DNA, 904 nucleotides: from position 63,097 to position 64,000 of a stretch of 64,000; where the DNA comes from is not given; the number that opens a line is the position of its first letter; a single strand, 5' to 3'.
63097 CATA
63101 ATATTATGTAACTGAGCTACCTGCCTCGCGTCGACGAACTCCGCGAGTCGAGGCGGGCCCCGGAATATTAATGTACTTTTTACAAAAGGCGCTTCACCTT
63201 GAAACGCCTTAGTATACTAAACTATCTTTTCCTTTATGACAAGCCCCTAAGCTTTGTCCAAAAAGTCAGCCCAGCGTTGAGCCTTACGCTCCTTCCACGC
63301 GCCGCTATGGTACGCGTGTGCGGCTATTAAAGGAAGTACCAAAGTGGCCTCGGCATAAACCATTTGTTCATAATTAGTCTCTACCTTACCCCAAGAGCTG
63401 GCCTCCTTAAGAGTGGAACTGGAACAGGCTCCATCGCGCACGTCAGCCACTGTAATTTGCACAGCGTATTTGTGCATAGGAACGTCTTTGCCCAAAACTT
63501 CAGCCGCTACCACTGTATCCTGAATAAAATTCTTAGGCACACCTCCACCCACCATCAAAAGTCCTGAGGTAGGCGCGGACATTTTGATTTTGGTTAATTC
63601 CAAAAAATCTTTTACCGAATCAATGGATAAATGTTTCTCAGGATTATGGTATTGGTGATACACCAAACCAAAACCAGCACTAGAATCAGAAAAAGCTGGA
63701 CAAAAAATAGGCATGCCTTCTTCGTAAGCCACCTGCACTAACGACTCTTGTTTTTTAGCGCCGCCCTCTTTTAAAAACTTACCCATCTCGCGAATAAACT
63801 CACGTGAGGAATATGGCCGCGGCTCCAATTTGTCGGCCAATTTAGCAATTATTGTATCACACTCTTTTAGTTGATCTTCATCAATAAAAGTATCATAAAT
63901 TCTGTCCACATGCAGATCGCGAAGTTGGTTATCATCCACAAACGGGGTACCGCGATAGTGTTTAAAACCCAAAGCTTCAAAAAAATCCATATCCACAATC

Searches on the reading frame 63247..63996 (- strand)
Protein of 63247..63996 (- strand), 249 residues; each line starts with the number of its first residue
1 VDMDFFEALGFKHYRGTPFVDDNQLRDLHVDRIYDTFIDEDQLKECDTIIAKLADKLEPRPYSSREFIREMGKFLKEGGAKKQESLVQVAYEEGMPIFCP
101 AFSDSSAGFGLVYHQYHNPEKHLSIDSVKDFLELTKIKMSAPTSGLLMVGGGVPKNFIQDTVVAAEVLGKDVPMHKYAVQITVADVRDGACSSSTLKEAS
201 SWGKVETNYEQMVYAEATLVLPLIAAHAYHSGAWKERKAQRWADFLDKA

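Call 11: search_protein_families(library=pfam, proteins=[window:63247-63996:-], max_evalue=0.001)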
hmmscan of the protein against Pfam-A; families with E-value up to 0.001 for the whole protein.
window:63247-63996:- (249 aa): 1 family
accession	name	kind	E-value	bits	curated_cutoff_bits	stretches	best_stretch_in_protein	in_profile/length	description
PF01916.23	DS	-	3e-70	237.2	27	1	1-227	70-287/288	Deoxyhypusine synthase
